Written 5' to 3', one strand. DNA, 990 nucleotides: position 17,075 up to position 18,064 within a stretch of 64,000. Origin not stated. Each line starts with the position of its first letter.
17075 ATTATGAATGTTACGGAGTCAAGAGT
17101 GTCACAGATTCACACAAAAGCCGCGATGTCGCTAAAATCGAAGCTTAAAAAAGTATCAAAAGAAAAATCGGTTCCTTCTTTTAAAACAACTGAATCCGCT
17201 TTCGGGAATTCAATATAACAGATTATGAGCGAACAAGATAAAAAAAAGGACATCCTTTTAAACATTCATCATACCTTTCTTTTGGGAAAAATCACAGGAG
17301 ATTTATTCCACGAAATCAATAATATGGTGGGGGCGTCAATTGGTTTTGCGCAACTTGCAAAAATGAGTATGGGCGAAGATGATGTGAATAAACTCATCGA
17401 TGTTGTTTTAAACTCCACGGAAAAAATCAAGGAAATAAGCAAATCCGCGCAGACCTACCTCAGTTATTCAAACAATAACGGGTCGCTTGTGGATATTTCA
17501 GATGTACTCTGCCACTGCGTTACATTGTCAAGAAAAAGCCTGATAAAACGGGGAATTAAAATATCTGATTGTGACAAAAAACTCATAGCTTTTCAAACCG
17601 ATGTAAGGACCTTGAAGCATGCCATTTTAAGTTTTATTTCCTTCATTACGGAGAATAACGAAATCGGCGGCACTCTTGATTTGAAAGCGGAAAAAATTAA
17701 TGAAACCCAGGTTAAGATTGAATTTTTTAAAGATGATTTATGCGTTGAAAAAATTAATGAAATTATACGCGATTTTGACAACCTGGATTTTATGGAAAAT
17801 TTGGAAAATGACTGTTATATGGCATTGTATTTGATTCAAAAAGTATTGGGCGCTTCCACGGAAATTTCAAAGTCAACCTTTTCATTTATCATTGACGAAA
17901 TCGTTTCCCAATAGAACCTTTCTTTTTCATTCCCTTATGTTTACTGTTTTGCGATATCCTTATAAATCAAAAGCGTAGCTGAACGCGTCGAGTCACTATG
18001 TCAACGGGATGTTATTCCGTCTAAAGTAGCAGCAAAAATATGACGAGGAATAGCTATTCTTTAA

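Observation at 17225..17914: Histidine-kinase-like pseudo-enzyme inserted between fliA and flgM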

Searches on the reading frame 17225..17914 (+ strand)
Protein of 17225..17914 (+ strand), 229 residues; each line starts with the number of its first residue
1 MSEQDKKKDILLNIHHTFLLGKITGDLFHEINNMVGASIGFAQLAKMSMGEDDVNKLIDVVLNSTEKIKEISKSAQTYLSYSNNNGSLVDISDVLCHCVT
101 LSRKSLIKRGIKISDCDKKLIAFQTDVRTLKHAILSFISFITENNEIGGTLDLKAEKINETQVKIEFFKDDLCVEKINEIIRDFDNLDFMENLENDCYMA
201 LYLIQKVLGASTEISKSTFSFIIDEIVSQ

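Call 3: search_protein_families(library=pfam, proteins=[window:17225-17914:+], max_evalue=1)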
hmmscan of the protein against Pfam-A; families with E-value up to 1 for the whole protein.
window:17225-17914:+ (229 aa): 2 families
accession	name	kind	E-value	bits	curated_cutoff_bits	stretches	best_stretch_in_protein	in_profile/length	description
PF00512.31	HisKA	-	0.043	14.3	26.9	1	22-71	4-53/66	His Kinase A (phospho-acceptor) domain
PF22813.1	TcaA_2nd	-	0.047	14.5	26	0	51-87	14-50/103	TcaA protein second domain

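Call 4: search_protein_families(library=ncbifam, proteins=[window:17225-17914:+], max_evalue=1)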
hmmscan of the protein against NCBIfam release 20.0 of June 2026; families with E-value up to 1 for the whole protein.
window:17225-17914:+ (229 aa): 6 families
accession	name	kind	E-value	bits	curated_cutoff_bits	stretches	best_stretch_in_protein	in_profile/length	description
NF008468.0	PRK11360.1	equivalog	7.5e-05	21.3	646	1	20-166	396-544/616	two-component system sensor histidine kinase AtoS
NF010411.0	PRK13837.1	equivalog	0.00018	19.7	647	1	21-107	451-538/828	two-component system VirA-like sensor kinase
NF047466.1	hybrid_RR_LvrB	exception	0.00058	19.1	500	1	20-113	152-246/377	hybrid histidine kinase/response regulator LvrB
NF010076.0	PRK13557.1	subfamily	0.0054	15.2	631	1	19-136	162-284/540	histidine kinase famiy protein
NF008293.1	PRK11073.1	equivalog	0.037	13.3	240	1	26-156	136-265/349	nitrogen regulation protein NR(II)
NF053624.1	PtglEndpepMepK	equivalog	0.092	12.6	185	1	132-214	14-99/176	peptidoglycan L,D-endopeptidase MepK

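Call 5: find_homologous_proteins(query=window:17225-17911:+, max_evalue=0.001)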
Query window:17225-17911:+ (229 aa): 5 proteins with E <= 0.001 among 2418 candidates.
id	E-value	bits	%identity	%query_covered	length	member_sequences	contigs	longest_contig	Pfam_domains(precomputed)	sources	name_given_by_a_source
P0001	1.6e-140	484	100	100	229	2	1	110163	-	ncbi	-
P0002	1.6e-92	327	69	100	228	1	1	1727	-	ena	-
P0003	2.8e-91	323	67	100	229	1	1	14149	-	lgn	-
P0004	2.9e-81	290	63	100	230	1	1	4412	-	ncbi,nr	ncbi:MAG: sensor histidine kinase [Candidatus Schekmanbacteria bacterium]|nr:MAG: sensor histidine k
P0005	4.4e-50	188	44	95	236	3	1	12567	-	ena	-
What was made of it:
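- NCBI labels a homologue 'sensor histidine kinase' (call 5).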

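Call 9: search_solved_structures(query=A1, max_evalue=1, show_alignments=3)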
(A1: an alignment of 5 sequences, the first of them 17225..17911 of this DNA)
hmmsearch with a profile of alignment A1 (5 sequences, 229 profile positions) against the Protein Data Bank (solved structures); distinct sequences matched with E-value up to 1: 2.
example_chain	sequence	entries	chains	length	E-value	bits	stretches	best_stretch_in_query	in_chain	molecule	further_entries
3a0r_A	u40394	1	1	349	0.0061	19.3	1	18-165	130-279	Sensor protein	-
7pw6_A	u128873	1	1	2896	0.84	12.3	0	65-116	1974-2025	Serine/threonine-protein kinase SMG1,Serine/threonine-protein kinase SMG1,Serine/threonine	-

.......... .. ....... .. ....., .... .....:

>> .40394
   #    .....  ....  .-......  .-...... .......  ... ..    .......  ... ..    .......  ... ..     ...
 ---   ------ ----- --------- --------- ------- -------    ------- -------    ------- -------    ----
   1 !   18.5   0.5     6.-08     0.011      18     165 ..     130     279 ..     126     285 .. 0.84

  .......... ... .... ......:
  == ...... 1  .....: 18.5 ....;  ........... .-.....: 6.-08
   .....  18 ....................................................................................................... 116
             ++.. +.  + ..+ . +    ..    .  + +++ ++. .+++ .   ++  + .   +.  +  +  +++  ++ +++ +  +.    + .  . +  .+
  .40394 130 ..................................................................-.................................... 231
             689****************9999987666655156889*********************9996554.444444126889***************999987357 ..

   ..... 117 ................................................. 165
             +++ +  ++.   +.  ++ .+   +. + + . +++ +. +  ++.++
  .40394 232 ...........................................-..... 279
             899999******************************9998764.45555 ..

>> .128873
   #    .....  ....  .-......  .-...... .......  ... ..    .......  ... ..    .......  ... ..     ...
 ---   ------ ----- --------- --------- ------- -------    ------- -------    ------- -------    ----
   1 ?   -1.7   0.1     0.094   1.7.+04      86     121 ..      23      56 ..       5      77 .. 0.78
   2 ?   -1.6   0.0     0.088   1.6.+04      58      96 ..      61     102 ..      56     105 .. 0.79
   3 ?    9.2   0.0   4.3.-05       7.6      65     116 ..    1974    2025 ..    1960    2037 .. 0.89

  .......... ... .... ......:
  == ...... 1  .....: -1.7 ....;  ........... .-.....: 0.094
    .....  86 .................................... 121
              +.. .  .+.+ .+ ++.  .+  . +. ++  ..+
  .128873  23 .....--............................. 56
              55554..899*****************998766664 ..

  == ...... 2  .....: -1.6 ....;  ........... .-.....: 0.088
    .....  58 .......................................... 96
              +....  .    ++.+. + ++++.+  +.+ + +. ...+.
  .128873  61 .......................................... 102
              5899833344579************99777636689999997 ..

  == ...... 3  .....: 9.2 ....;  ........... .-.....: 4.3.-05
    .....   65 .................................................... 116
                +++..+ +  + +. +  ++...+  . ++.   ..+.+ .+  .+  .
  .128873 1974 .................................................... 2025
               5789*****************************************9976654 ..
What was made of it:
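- Checked: The PDB profile hit is ThkA 3a0r (call 9).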

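Call 10: find_encoding_contigs(protein=P0003, flank=8000, max_places=3)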
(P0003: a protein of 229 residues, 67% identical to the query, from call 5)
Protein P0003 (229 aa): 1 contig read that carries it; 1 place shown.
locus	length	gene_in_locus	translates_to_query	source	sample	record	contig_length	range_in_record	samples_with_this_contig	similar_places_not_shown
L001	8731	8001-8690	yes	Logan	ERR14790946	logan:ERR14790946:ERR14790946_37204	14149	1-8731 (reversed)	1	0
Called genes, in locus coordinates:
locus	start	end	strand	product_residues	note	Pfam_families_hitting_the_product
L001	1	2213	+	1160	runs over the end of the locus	PF17757:UvrB_inter, PF02559:CarD_TRCF_RID, PF00270:DEAD, PF04851:ResIII, PF00271:Helicase_C, PF03461:TRCF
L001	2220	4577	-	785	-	PF00989:PAS, PF13426:PAS_9, PF00989:PAS, PF13188:PAS_8 (weak), PF13426:PAS_9, PF00512:HisKA, PF02518:HATPase_c, PF00072:Response_reg, +3 more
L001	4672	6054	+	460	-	PF00072:Response_reg, PF00158:Sigma54_activat, PF14532:Sigma54_activ_2, PF07728:AAA_5, PF25601:AAA_lid_14, PF02954:HTH_8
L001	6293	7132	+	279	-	PF00142:Fer4_NifH (weak), PF06564:CBP_BcsQ (weak), PF09140:MipZ (faint), PF10609:ParA, PF13614:AAA_31, PF01656:CbiA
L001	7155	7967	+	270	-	PF04542:Sigma70_r2, PF04539:Sigma70_r3, PF08281:Sigma70_r4_2, PF04545:Sigma70_r4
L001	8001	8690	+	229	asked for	-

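Call 11: find_encoding_contigs(protein=P0005, flank=8000, max_places=3)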
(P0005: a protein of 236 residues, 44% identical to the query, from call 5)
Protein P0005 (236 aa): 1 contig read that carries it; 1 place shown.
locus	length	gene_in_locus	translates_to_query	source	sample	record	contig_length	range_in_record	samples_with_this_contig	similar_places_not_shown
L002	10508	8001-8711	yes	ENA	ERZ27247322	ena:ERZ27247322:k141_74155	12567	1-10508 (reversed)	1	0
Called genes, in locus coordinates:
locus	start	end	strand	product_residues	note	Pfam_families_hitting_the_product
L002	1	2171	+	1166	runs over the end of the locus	PF17757:UvrB_inter, PF02559:CarD_TRCF_RID, PF00270:DEAD, PF04851:ResIII, PF00271:Helicase_C, PF03461:TRCF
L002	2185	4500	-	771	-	PF00989:PAS (weak), PF00989:PAS (weak), PF13426:PAS_9, PF00989:PAS, PF13426:PAS_9, PF00512:HisKA, PF02518:HATPase_c, PF00072:Response_reg, +5 more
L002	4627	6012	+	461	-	PF00072:Response_reg, PF00158:Sigma54_activat, PF14532:Sigma54_activ_2, PF07728:AAA_5, PF25601:AAA_lid_14, PF02954:HTH_8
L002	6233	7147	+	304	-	PF00142:Fer4_NifH, PF01656:CbiA, PF02374:ArsA_ATPase (weak), PF06564:CBP_BcsQ (faint), PF10609:ParA, PF13614:AAA_31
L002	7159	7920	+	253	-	PF04542:Sigma70_r2, PF04539:Sigma70_r3, PF08281:Sigma70_r4_2, PF04545:Sigma70_r4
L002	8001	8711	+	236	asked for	-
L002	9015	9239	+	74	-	PF04316:FlgM (weak)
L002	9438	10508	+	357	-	?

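Call 12: find_encoding_contigs(protein=P0004, flank=5000, max_places=3)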
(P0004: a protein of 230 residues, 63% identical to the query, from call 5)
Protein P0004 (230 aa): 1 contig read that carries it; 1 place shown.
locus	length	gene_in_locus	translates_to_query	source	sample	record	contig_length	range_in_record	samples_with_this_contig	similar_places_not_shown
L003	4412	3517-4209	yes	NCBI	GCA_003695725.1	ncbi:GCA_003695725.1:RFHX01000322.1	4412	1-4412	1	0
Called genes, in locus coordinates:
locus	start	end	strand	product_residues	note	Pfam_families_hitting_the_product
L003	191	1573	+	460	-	PF00072:Response_reg, PF00158:Sigma54_activat, PF14532:Sigma54_activ_2, PF07728:AAA_5, PF25601:AAA_lid_14, PF02954:HTH_8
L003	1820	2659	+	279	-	PF00142:Fer4_NifH (faint), PF06564:CBP_BcsQ (faint), PF09140:MipZ (faint), PF10609:ParA, PF13614:AAA_31, PF01656:CbiA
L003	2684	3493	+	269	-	PF04542:Sigma70_r2, PF04539:Sigma70_r3, PF08281:Sigma70_r4_2, PF04545:Sigma70_r4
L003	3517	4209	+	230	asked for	-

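Call 14: predict_structure(alignment_id=A1)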
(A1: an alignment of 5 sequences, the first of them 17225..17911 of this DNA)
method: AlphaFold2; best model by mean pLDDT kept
length: 229 residues; sequences in the alignment: 5
mean_pLDDT: 76.6   pTM: 0.74
mean pLDDT of the five models: 76.6, 76.2, 75.1, 74.9, 72.6
residues with pLDDT >= 90: 35; 70-90: 124; 50-70: 64; < 50: 6
segments of 3 or more residues with pLDDT < 50: 80-84
pLDDT, mean of each block of 10 residues (from residue 1): 75 76 64 58 59 67 58 55 61 87 81 77 86 91 77 89 89 83 87 88 90 87 75
secondary structure, 60 per line:
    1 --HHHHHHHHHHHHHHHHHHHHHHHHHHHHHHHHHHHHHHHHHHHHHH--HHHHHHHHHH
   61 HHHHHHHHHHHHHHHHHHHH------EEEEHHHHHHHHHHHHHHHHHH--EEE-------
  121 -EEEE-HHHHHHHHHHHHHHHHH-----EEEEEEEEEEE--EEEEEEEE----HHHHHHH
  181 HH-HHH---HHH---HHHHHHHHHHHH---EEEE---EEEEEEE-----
elements in order: H3-48 H51-80 E87-90 H91-108 E111-113 E122-125 H127-143 E149-159 E162-169 H174-182 H196-207 E211-214 E218-224
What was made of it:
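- On HPt domain (PF01627): The model is a two-helix hairpin plus an alpha/beta domain (call 14).
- The DHp part of the monomer model has pLDDT of only 55-67 (call 14).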

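Call 17: fold_search(model_id=the predicted structure, library=pdb)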
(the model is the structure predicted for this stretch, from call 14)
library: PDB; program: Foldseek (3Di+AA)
matches with E <= 10: 615; with E <= 0.001: 227
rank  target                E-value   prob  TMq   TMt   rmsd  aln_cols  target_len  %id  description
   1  9jfj_A                5.6e-10  1.00  0.46  0.46  11.5       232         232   13  Crystal structure of the cytoplasmic domain of ZraS in ADP-bound form (released 2025-03-26)
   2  9jfj_C                9.7e-10  1.00  0.46  0.46  11.2       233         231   14  Crystal structure of the cytoplasmic domain of ZraS in ADP-bound form (released 2025-03-26)
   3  9jfj_D                1.3e-09  1.00  0.49  0.48  18.0       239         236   15  Crystal structure of the cytoplasmic domain of ZraS in ADP-bound form (released 2025-03-26)
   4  6dk7_E                1.3e-09  1.00  0.45  0.45  10.7       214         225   14  RetS histidine kinase region with cobalt (released 2019-03-20)
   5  6rh0_B                1.5e-09  1.00  0.46  0.45   8.5       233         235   10  Revisiting pH-gated conformational switch. Complex HK853-RR468 pH 5.5 (released 2020-02-19)
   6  6dk8_E                1.7e-09  1.00  0.46  0.47  10.8       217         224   16  RetS kinase region without cobalt (released 2019-03-20)
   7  4jas_A                2.0e-09  1.00  0.44  0.42   8.6       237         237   10  Structural basis of a rationally rewired protein-protein interface (HK853mutant A268V, A271G, T275M, V294T and D297E a (released 2013-09-04)
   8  4jav_B                2.5e-09  1.00  0.46  0.43   8.7       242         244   12  Structural basis of a rationally rewired protein-protein interface (HK853wt and RR468mutant V13P, L14I, I17M and N21V) (released 2013-09-04)
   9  9jfj_B                5.1e-09  1.00  0.49  0.49  17.1       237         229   14  Crystal structure of the cytoplasmic domain of ZraS in ADP-bound form (released 2025-03-26)
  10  6dk7_G                6.2e-09  1.00  0.45  0.46  10.6       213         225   14  RetS histidine kinase region with cobalt (released 2019-03-20)
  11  6dk7_A                6.6e-09  1.00  0.47  0.48  10.7       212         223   16  RetS histidine kinase region with cobalt (released 2019-03-20)
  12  6azr_A                6.6e-09  1.00  0.46  0.45   8.4       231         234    9  Crystal structure of the T264A HK853cp-BeF3-RR468 complex (released 2017-12-27)
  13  4jav_A                7.5e-09  1.00  0.46  0.43   8.6       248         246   11  Structural basis of a rationally rewired protein-protein interface (HK853wt and RR468mutant V13P, L14I, I17M and N21V) (released 2013-09-04)
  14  6dk7_C                8.4e-09  1.00  0.47  0.48  10.6       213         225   15  RetS histidine kinase region with cobalt (released 2019-03-20)
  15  4q20_B                9.0e-09  1.00  0.48  0.49  10.0       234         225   13  Crystal structure of a C-terminal part of tyrosine kinase (DivL) from Caulobacter crescentus CB15 at 2.50 A resolution (released 2014-04-23)
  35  3a0r_A                3.7e-08  1.00  0.48  0.34  10.0       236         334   17  Crystal structure of histidine kinase ThkA (TM1359) in complex with response regulator protein TrrA (TM1360) (released 2009-10-20)
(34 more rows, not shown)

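Call 34: find_related_loci(query=A1, collection=genome_contigs, flank=6000)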
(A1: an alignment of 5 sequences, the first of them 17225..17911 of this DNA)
Query A1 (229 aa) in genome_contigs; peptide patterns used: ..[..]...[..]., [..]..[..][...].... (x = any residue, [..] = any of these).
73 stretches matched a pattern; 1 encode a relative of the query (tblastn E <= 1e-3); 1 distinct loci.
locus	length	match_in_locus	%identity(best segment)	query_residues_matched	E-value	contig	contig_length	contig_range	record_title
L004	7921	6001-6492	19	3-166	1e-7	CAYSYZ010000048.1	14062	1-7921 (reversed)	MAG TPA_asm: uncultured Desulfovibrionales bacterium isolate binchicken_co327_82 genome assembly, contig: NODE_1422_leng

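Call 43: search_protein_representatives(alignment_id=A1)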
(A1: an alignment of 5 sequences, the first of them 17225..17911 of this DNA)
Query: 5 sequences, 229 profile positions. Proteins with E-value up to 0.001 (for the whole library): 2176; up to 1e-10: 34; up to 1e-30: 2. The best 150 are listed.
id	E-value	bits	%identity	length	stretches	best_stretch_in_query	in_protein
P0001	9.9e-121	417.8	-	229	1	1-229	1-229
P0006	4.1e-70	252.2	-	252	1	1-227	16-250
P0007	1.3e-27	113.1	-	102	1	137-229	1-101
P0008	2.8e-24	102.2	-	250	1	8-218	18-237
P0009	1.1e-17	80.7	-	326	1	19-173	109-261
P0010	3.3e-16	75.9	-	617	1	7-161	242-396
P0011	3.4e-16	75.8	-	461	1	7-175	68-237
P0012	3.9e-16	75.6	-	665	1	7-180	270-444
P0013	1.8e-15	73.4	-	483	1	17-158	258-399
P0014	2.7e-15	72.9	-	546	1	10-196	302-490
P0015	4.8e-15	72.1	-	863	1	3-168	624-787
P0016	4.2e-14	69.0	-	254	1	19-166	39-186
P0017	5.1e-14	68.7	-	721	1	6-160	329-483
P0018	8.4e-14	68.0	-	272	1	6-171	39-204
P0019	8.6e-14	67.9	-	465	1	9-179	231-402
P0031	1.4e-11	60.7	-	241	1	20-167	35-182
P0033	2.9e-11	59.7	-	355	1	20-167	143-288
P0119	2.0e-07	47.1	-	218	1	3-161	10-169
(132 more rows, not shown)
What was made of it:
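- Checked: They are ordinary histidine kinases that match profile positions ~5-170, with E down to 1e-17 (call 43).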
